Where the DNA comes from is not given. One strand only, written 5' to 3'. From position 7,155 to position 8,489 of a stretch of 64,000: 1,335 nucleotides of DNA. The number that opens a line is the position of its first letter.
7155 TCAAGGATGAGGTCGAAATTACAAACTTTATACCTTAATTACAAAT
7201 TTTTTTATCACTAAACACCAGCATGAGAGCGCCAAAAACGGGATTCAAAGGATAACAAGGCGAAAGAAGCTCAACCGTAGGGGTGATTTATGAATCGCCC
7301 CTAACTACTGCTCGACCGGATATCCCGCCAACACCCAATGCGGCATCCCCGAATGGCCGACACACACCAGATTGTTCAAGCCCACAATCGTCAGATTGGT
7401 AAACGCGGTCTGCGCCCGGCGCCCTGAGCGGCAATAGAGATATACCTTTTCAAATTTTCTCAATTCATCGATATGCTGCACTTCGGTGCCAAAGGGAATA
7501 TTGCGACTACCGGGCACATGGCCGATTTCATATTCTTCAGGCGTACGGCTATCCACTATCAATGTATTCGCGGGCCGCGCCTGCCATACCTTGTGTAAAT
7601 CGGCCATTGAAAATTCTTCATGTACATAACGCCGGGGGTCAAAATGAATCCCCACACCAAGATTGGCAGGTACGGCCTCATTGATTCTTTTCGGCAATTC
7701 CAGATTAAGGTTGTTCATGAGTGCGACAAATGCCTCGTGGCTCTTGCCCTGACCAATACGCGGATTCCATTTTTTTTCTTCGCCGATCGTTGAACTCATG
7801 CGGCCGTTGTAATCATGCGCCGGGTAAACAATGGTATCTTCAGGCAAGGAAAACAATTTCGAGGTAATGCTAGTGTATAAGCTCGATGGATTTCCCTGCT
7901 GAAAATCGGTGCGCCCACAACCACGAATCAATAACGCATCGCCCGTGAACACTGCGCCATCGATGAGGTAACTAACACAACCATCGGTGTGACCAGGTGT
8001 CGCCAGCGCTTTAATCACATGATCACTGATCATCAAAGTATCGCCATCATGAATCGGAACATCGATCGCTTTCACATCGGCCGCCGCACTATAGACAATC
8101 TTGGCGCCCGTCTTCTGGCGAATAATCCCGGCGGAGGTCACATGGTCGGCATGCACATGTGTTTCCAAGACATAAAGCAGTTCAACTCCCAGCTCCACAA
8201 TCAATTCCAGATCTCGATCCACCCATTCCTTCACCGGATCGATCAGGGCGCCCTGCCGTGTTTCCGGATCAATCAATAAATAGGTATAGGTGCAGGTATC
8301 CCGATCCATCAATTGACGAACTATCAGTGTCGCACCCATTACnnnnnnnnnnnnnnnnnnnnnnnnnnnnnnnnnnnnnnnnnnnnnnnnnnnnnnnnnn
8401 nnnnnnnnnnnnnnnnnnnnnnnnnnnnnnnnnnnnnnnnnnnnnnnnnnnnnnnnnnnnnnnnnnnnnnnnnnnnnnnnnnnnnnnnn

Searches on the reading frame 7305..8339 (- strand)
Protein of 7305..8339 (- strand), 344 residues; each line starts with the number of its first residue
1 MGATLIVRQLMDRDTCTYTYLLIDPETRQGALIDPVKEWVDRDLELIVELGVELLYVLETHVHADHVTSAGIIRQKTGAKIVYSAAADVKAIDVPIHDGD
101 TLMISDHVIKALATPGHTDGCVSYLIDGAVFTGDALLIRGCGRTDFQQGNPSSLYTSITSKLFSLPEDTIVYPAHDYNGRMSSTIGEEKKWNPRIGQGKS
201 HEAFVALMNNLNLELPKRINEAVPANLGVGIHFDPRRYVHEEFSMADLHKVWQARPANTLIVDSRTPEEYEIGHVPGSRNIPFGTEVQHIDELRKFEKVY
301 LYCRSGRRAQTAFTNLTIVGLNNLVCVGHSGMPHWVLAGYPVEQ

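Call 16: search_protein_families(library=pfam, proteins=[window:7305-8339:-], max_evalue=0.01)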
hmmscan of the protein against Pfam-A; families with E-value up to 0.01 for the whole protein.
window:7305-8339:- (344 aa): 2 families
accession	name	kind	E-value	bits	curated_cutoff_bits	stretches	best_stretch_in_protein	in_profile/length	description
PF00753.33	Lactamase_B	-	1.1e-17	65.1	22.7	1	22-175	10-196/196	Metallo-beta-lactamase superfamily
PF00581.25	Rhodanese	-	7.1e-15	55.7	22.2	1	258-336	13-100/102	Rhodanese-like domain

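Call 17: find_encoding_contigs(protein=window:7305-8339:-, flank=10000, max_places=10)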
Protein window:7305-8339:- (344 aa): 1 contig read that carries it; 1 place shown.
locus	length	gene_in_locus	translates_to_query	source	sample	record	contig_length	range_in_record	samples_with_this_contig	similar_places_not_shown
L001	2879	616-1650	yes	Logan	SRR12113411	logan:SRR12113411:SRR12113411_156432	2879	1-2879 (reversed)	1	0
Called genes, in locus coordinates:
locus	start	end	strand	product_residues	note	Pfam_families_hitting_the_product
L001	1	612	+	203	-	?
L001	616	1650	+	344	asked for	PF00753:Lactamase_B, PF00581:Rhodanese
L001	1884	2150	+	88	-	PF10387:DUF2442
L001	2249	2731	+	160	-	PF14343:PrcB_C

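Call 27: find_related_loci(query=window:7305-8339:-, collection=genome_contigs, flank=10000)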
Query window:7305-8339:- (344 aa) in genome_contigs; peptide patterns used: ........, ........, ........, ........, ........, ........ (x = any residue, [..] = any of these).
113 stretches matched a pattern; 60 encode a relative of the query (tblastn E <= 1e-3); 60 distinct loci.
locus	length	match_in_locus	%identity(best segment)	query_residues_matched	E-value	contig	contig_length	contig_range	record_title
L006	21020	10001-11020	64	4-343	2e-159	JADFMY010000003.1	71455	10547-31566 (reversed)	MAG: Proteobacteria bacterium isolate B5T3L11 B5T3L11_NODE147, whole genome shotgun sequence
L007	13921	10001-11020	64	4-343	6e-158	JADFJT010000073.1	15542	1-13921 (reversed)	MAG: Proteobacteria bacterium isolate B43T3L14 B43T3L14_NODE2472, whole genome shotgun sequence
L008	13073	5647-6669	63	3-343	5e-158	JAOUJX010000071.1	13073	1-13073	MAG: Gammaproteobacteria bacterium isolate 8_1_Jan_SF_Bin27 8_1_Jan_SF_Bin27_scaffold_2313_c1, whole genome shotgun sequ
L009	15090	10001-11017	64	5-343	5e-155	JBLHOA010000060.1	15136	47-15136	MAG: Gammaproteobacteria bacterium isolate 3300055726_29 Ga0535650_0006068, whole genome shotgun sequence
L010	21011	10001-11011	54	8-344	2e-122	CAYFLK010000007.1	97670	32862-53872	MAG TPA_asm: uncultured Pseudomonadota bacterium isolate ERP019367_co1_136 genome assembly, contig: NODE_288_length_9767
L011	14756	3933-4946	47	3-327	6e-90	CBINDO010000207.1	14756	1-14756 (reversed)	MAG TPA_asm: uncultured bacterium isolate SRR16817062_binner13_Refined_9 genome assembly, contig: ERZ27393189.894, whole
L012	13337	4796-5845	44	5-342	4e-89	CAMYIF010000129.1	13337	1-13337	MAG: uncultured Pseudomonadales bacterium isolate FO_Gamma_025 genome assembly, contig: scaffold_7330, whole genome shot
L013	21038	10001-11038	43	3-335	7e-89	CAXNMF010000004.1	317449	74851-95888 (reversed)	MAG: Burkholderiales bacterium isolate ME-04may21-LR-25 genome assembly, contig: ME-04may21-LR-C210, whole genome shotgu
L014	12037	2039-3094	44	5-341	2e-88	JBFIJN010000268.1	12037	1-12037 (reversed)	MAG: Nannocystaceae bacterium isolate Mix_sand11.2021.09.Z.87 k141_265971_length_12037_cov_19.7207, whole genome shotgun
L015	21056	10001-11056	42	2-340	5e-84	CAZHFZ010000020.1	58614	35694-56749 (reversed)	MAG TPA_asm: uncultured Bordetella sp. isolate SRP272421_co2_537 genome assembly, contig: NODE_805_length_58614_cov_8.93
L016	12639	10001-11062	41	3-343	2e-83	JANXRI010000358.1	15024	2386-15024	MAG: Betaproteobacteria bacterium isolate 336R_metabat_149_sub 336R_k141_1647198, whole genome shotgun sequence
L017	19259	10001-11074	42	1-342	1e-83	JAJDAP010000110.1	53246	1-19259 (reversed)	MAG: Deltaproteobacteria bacterium isolate OFTM159 OFTM159_109, whole genome shotgun sequence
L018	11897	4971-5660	56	2-231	5e-83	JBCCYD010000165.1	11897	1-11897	MAG: Cyanobacteria bacterium P01_F01_bin.143 k141_969734_length_11897_cov_10.0026, whole genome shotgun sequence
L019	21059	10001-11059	44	4-342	2e-82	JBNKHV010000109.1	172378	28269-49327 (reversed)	MAG: Polyangiaceae bacterium isolate E1.bin.18.orig k141_1254799, whole genome shotgun sequence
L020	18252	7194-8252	43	4-342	2e-81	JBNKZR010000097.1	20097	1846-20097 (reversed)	MAG: Polyangiaceae bacterium isolate D1.bin.22.strict NODE_97_length_20097_cov_3.497652, whole genome shotgun sequence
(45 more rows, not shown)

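Call 50: find_homologous_proteins(query=window:7305-8339:-, max_evalue=1e-60)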
Query window:7305-8339:- (344 aa): 6647 proteins with E <= 1e-60 among 8000 candidates; the best 120 are listed.
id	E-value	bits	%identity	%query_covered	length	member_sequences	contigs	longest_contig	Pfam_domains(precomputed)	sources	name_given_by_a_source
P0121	4.4e-231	784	100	99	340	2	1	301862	PF00581.26,PF00753.34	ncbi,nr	ncbi:MAG: MBL fold metallo-hydrolase [Gammaproteobacteria bacterium]|nr:MBL fold metallo-hydrolase [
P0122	1.5e-214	729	90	100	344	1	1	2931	PF00581.26,PF00753.34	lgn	-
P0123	7.2e-207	704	86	100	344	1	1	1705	PF00581.26,PF00753.34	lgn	-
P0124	4.7e-200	682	85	100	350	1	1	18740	PF00581.26,PF00753.34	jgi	jgi:glyoxylase-like metal-dependent hydrolase (beta-lactamase superfamily II)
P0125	2.0e-194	663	81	100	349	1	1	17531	PF00581.26,PF00753.34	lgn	-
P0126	1.4e-172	591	74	99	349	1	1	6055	PF00581.26,PF00753.34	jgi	jgi:glyoxylase-like metal-dependent hydrolase (beta-lactamase superfamily II)/rhodanese-related sulf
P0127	1.7e-170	585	74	99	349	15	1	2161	PF00581.26,PF00753.34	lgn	-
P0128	3.7e-170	583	73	99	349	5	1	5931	PF00581.26,PF00753.34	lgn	-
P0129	1.0e-169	582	73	99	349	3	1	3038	PF00581.26,PF00753.34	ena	-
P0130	1.3e-169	582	73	99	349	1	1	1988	PF00581.26,PF00753.34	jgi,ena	-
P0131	1.7e-168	578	73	99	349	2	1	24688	PF00581.26,PF00753.34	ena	-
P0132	3.3e-168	577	73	99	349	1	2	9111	PF00581.26,PF00753.34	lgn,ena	-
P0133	6.1e-168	576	73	99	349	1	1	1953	PF00581.26,PF00753.34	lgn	-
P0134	2.8e-167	574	71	99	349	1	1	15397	PF00581.26,PF00753.34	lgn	-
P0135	3.5e-167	574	70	99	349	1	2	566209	PF00581.26,PF00753.34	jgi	jgi:sulfur dioxygenase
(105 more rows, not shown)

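Call 51: find_encoding_contigs(protein=P0124, flank=10000, max_places=3)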
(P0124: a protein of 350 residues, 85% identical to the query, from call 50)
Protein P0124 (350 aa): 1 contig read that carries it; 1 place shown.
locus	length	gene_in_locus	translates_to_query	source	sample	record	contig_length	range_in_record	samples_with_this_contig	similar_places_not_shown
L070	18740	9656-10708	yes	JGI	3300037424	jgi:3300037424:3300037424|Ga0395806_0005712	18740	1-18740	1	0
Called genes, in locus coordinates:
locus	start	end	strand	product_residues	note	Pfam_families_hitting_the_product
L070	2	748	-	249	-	?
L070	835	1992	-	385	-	PF00923:TAL_FSA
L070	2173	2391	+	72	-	-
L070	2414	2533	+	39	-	-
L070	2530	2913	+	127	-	-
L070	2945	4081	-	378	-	PF13091:PLDc_2, PF00614:PLDc (weak), PF13091:PLDc_2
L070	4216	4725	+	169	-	-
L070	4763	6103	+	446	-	PF01225:Mur_ligase, PF08245:Mur_ligase_M, PF02875:Mur_ligase_C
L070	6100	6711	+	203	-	PF02441:Flavoprotein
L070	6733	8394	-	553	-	PF00512:HisKA, PF02518:HATPase_c, PF00072:Response_reg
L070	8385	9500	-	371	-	PF08495:FIST, PF10442:FIST_C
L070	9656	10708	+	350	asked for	PF00753:Lactamase_B, PF00581:Rhodanese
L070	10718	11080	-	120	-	PF01219:DAGK_prokar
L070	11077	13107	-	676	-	PF09335:VTT_dom, PF01569:PAP2, PF14067:LssY_C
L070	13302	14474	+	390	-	PF04340:DUF484 (weak), PF00990:GGDEF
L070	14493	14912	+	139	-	PF00571:CBS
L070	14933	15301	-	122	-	-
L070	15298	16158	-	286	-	PF00294:PfkB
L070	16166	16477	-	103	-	-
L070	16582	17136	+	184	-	-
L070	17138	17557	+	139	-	-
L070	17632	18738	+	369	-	?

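Call 52: find_encoding_contigs(protein=P0125, flank=10000, max_places=3)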
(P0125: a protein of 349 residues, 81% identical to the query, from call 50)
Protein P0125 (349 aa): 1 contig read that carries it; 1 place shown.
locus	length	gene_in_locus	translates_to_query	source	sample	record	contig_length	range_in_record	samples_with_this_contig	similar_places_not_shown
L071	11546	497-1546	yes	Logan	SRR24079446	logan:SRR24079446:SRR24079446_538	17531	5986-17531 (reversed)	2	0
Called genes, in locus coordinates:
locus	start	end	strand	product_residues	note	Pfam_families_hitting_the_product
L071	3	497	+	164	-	?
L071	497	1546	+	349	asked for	PF00753:Lactamase_B, PF00581:Rhodanese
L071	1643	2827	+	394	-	PF13191:AAA_16, PF20703:nSTAND1 (weak), PF01637:ATPase_2 (faint), PF13401:AAA_22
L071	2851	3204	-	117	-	PF01219:DAGK_prokar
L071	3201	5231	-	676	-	PF09335:VTT_dom, PF01569:PAP2, PF14067:LssY_C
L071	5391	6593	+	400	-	PF04340:DUF484 (weak), PF00990:GGDEF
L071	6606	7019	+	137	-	PF00571:CBS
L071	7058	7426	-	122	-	-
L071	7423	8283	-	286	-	PF00294:PfkB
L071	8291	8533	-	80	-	-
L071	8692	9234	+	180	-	-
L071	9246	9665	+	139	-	-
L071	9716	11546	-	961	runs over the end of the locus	PF05170:AsmA (weak), PF05359:DUF748, PF05170:AsmA (weak), PF05359:DUF748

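Call 56: find_encoding_contigs(protein=P0122, flank=10000, max_places=3)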
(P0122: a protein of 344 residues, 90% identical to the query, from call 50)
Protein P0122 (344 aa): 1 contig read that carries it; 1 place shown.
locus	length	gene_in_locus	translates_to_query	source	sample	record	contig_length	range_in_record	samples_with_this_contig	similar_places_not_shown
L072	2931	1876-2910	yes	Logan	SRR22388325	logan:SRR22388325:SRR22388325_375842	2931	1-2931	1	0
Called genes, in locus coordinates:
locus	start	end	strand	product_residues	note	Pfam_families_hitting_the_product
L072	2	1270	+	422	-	?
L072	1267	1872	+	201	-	PF02441:Flavoprotein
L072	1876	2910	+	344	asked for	PF00753:Lactamase_B, PF00581:Rhodanese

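Call 57: find_encoding_contigs(protein=P0123, flank=10000, max_places=3)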
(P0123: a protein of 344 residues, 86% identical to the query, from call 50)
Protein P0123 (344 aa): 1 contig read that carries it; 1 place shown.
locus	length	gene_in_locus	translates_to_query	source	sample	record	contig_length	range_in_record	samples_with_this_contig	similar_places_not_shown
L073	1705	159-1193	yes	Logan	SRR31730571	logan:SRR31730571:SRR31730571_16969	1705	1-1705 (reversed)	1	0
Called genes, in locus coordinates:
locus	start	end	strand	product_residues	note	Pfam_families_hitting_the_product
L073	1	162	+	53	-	?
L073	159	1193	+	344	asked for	PF00753:Lactamase_B, PF00581:Rhodanese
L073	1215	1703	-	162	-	?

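Call 66: search_protein_families(library=padloc, proteins=[L071:1643-2827:+], max_evalue=0.001)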
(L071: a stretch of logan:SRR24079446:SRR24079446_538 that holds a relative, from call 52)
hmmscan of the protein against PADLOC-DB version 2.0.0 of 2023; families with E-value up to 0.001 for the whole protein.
L071:1643-2827:+ (394 aa): 2 families
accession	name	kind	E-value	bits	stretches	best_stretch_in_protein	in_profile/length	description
PDLC04140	mad8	-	7.1e-07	27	1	44-214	29-239/314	mads_8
PDLC00938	Cas3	-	3.9e-05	21.1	1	171-265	127-221/358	CRISPR-associated helicase Cas3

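Call 67: search_protein_families(library=ncbifam, proteins=[L071:1643-2827:+], max_evalue=0.001)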
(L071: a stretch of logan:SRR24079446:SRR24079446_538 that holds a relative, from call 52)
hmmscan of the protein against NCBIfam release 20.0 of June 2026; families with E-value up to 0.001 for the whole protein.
L071:1643-2827:+ (394 aa): 4 families
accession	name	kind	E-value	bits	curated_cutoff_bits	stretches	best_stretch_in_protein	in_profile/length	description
TIGR02928.1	TIGR02928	subfamily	4.8e-07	29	181.3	1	16-62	14-60/366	orc1/cdc6 family replication initiation protein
TIGR03903.1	TOMM_kin_cyc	equivalog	5.3e-06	24.5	705.75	1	42-322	505-778/1267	TOMM system kinase/cyclase fusion protein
TIGR01587.1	cas3_core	equivalog_domain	0.00015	21.1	102.45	1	171-265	127-221/358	CRISPR-associated helicase Cas3'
TIGR03420.1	DnaA_homol_Hda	equivalog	0.00036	20.1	194.8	0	30-86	26-83/226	DnaA regulatory inactivator Hda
